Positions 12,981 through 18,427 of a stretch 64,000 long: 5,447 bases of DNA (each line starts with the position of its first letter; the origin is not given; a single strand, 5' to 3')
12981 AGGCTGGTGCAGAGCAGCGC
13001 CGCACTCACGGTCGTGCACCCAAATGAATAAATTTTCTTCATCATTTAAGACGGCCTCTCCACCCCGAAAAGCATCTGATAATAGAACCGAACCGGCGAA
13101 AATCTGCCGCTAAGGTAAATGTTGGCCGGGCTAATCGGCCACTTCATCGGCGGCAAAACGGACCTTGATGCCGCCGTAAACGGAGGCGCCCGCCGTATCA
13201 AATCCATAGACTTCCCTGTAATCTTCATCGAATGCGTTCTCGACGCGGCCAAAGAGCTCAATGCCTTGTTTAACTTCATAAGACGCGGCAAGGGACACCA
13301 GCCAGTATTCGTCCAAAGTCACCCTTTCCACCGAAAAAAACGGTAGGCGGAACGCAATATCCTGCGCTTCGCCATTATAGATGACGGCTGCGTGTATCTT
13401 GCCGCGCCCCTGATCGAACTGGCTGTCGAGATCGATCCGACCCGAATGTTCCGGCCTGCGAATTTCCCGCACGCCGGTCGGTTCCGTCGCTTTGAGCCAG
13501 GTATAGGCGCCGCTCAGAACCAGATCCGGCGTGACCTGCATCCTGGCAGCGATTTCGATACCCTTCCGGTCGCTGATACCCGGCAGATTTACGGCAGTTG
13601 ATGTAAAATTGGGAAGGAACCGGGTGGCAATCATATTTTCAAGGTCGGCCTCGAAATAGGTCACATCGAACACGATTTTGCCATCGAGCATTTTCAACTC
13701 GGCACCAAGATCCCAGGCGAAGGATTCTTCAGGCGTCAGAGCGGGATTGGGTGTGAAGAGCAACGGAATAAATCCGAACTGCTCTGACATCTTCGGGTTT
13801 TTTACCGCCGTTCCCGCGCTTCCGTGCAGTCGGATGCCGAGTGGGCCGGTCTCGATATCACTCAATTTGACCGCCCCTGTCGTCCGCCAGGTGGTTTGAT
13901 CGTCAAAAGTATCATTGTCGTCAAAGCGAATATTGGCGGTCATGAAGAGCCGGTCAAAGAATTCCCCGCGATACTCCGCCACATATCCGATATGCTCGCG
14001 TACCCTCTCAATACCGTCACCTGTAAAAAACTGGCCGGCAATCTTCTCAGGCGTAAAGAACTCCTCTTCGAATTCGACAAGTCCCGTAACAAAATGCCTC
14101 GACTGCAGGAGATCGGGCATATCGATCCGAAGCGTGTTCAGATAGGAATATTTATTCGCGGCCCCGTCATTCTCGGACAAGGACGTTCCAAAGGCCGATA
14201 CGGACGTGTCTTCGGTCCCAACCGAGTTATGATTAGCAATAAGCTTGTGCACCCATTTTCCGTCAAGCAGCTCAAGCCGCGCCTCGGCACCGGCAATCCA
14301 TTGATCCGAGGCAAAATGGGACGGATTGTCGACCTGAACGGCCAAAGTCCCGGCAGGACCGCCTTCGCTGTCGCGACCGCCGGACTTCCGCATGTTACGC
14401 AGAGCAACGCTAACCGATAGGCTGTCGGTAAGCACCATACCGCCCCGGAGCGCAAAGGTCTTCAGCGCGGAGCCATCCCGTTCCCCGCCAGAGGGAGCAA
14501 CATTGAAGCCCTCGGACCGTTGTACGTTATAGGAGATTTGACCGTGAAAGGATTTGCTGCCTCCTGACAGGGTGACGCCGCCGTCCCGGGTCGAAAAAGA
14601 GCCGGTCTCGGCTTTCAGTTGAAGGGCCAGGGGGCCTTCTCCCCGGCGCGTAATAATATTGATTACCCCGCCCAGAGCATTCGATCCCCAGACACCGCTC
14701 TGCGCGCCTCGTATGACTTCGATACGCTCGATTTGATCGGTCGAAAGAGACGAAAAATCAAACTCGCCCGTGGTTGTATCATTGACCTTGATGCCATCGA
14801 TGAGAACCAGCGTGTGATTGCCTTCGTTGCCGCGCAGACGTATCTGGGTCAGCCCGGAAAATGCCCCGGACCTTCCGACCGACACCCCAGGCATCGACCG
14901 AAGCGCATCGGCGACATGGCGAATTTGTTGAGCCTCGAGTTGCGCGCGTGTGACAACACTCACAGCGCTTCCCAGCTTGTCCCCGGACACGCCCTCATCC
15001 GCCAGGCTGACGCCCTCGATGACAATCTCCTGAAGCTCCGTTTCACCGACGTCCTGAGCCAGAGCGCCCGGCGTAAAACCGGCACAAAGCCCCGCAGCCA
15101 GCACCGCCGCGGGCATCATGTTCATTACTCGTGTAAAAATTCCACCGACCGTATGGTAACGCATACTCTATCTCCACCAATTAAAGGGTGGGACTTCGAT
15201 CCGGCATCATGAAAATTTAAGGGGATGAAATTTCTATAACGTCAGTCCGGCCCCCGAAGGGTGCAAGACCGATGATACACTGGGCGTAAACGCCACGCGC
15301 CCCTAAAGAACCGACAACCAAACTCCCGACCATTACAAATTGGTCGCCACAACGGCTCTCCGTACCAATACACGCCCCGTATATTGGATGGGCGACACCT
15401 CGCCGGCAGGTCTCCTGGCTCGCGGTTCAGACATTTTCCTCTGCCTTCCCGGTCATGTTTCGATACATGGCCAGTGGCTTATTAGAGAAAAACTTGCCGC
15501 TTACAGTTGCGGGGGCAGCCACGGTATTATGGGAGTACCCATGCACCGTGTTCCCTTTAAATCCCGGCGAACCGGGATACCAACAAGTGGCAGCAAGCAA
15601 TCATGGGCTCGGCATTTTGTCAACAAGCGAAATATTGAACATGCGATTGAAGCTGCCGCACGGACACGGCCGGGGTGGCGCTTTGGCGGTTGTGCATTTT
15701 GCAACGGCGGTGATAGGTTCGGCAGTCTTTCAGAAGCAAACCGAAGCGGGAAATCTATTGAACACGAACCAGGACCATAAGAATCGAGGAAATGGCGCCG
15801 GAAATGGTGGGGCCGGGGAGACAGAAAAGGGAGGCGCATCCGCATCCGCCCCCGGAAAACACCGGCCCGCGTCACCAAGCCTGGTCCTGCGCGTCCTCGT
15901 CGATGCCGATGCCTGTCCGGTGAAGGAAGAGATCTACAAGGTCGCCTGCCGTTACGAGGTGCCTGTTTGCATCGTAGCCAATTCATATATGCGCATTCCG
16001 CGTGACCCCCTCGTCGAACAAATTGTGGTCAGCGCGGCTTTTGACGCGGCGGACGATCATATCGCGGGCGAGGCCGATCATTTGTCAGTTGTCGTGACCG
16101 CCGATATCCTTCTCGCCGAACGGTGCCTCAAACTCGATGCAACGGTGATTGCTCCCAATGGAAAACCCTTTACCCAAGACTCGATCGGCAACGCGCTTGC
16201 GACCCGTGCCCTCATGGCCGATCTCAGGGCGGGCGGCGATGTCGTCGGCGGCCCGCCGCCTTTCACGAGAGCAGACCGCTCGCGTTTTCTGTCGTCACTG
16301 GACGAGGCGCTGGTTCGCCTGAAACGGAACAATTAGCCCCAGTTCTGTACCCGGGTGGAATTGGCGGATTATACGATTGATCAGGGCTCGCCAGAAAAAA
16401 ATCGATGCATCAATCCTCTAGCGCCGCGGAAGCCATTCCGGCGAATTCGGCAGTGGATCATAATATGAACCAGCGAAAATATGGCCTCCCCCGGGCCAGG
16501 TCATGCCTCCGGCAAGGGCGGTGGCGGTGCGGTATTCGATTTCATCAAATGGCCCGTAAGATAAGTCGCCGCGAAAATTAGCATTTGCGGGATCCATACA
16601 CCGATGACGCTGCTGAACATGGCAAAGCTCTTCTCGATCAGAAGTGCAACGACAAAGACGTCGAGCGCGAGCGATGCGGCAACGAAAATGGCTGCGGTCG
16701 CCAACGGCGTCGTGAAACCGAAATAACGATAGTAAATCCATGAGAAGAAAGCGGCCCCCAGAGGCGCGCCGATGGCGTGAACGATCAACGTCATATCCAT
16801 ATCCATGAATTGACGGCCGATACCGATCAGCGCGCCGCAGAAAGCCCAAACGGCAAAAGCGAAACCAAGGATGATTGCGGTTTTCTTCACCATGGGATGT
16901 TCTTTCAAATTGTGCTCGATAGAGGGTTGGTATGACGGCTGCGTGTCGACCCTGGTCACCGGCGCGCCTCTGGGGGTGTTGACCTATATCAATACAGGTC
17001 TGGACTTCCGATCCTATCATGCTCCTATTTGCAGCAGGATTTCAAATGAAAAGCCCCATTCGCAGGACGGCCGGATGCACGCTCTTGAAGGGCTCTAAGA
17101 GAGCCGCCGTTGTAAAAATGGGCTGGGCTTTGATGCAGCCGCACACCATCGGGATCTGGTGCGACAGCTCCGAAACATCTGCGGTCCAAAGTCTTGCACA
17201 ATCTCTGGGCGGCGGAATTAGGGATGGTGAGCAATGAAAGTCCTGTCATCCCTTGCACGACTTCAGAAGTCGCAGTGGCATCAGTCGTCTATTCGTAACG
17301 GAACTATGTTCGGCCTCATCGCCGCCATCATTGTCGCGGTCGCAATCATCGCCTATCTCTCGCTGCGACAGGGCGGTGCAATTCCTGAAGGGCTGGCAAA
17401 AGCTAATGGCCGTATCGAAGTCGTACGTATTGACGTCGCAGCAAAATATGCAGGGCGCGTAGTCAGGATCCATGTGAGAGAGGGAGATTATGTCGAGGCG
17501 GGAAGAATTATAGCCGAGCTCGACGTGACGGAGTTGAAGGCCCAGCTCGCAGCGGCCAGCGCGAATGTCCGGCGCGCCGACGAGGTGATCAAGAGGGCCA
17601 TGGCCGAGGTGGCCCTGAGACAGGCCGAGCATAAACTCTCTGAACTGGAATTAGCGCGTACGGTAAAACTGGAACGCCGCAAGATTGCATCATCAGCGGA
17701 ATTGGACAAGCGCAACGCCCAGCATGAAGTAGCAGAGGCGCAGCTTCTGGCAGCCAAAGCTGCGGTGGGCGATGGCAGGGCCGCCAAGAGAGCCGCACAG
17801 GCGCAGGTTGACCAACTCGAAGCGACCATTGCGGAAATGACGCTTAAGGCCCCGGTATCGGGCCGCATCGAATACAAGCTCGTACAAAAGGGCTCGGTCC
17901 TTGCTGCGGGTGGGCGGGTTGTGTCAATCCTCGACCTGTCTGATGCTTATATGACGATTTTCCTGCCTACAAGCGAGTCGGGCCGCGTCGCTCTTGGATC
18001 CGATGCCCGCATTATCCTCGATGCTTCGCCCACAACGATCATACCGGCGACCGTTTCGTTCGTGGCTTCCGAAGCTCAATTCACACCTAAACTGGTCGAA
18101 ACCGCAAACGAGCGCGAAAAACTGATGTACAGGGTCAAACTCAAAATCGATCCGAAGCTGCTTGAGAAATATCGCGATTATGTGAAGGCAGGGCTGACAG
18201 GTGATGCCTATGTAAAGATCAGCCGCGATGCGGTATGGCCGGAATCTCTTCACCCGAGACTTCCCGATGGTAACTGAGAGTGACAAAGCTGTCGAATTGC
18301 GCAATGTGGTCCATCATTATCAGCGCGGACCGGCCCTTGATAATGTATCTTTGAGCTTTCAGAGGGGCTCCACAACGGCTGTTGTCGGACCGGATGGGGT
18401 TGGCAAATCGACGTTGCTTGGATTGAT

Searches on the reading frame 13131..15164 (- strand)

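Call 23: search_protein_families(library=pfam, proteins=[window:13131-15164:-])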
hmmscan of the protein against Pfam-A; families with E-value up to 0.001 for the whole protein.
window:13131-15164:- (677 aa): 2 families
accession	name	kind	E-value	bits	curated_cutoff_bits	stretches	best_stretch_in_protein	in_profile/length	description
PF00593.30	TonB_dep_Rec_b-barrel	-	1.3e-27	98.2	27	1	280-643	53-435/436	TonB dependent receptor-like, beta-barrel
PF07715.20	Plug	-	1.3e-27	96.8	23.9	1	65-167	6-107/107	TonB-dependent Receptor Plug Domain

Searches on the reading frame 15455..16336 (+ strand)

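Call 23: search_protein_families(library=pfam, proteins=[window:15455-16336:+])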
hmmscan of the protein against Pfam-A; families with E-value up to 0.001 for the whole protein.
window:15455-16336:+ (293 aa): 1 family
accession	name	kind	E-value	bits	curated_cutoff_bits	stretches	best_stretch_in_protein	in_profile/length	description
PF02639.20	DUF188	-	1.7e-42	144.6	24.3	1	159-287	1-129/130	Uncharacterized BCR, YaiI/YqxD family COG1671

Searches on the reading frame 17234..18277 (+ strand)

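Call 23: search_protein_families(library=pfam, proteins=[window:17234-18277:+])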
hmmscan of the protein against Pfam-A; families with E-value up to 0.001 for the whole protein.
window:17234-18277:+ (347 aa): 4 families
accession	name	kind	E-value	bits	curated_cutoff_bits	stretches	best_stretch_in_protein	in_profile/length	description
PF13437.12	HlyD_3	-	2.2e-16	60.9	22.2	1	203-307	1-95/106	HlyD family secretion protein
PF16576.10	HlyD_D23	-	2.3e-14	53.6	30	1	67-281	21-188/214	Barrel-sandwich domain of CusB or HlyD membrane-fusion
PF00364.28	Biotin_lipoyl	-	1.1e-07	31.9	22.1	0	66-96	43-73/73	Biotin-requiring enzyme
PF13533.13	Biotin_lipoyl_2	-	6.1e-07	29.6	29.8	1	68-97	3-32/32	Biotin-lipoyl like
